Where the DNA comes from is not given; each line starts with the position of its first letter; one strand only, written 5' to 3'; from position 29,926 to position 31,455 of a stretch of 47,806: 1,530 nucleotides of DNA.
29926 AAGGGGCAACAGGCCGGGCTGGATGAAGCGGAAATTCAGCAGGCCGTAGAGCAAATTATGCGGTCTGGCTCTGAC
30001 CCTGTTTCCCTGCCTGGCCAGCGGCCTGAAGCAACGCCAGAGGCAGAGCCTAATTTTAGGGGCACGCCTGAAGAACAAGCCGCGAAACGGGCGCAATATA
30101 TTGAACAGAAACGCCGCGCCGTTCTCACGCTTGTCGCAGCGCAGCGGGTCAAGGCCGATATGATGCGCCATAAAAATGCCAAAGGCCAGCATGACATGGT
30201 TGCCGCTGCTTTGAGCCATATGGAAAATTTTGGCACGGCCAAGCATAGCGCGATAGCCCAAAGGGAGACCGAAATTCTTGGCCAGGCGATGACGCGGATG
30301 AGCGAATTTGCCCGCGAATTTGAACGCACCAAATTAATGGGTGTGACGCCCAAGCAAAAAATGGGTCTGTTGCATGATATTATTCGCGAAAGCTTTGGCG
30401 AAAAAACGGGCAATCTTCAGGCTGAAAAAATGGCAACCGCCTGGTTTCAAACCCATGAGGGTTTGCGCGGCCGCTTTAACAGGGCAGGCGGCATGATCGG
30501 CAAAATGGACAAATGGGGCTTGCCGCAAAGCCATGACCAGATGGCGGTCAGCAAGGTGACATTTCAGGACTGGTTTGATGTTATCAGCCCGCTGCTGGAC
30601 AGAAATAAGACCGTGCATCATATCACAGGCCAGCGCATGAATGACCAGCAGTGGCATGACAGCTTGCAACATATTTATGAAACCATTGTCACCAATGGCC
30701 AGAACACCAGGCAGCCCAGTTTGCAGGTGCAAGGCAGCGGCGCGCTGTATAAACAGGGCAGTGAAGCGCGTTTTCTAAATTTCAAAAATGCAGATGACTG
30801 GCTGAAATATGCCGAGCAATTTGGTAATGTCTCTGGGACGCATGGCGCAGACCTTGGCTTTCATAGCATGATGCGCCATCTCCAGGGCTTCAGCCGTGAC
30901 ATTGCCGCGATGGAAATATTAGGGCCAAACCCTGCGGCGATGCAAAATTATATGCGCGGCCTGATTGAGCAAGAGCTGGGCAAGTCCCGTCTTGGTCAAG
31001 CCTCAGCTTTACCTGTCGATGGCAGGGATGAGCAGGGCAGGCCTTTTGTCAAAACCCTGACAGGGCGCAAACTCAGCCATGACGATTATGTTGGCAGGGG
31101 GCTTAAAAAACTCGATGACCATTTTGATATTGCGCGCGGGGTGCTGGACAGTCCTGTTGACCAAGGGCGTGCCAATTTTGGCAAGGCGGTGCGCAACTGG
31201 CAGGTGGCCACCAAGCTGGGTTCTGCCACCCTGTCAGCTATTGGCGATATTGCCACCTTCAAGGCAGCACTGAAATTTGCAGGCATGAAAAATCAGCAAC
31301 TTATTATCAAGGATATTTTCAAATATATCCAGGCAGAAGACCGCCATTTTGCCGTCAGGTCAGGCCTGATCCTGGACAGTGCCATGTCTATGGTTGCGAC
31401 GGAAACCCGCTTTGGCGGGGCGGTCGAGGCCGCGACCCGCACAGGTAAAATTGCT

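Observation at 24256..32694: A 2812-aa gp16-position virion protein built like a polyvalent effector protein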

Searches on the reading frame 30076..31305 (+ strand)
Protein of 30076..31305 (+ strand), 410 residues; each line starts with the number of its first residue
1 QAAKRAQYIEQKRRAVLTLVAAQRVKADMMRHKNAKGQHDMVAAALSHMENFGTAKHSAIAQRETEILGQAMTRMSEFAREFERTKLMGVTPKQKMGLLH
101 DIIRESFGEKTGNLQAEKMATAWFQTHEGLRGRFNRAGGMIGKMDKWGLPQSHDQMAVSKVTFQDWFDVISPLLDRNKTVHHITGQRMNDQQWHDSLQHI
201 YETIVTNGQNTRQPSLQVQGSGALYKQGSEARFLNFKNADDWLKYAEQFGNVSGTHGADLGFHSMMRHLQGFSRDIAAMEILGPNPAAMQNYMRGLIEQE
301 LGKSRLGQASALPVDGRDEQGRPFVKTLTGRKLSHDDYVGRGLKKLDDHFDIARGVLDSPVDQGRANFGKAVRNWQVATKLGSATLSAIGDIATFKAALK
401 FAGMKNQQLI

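Call 12: search_protein_families(library=pfam, proteins=[window:30076-31305:+], max_evalue=10)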
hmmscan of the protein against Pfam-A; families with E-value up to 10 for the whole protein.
window:30076-31305:+ (410 aa): 1 family
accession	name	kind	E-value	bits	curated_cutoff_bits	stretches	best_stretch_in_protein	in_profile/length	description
PF08397.16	IMD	-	0.11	12.5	26.2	1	35-91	23-78/219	IRSp53/MIM homology domain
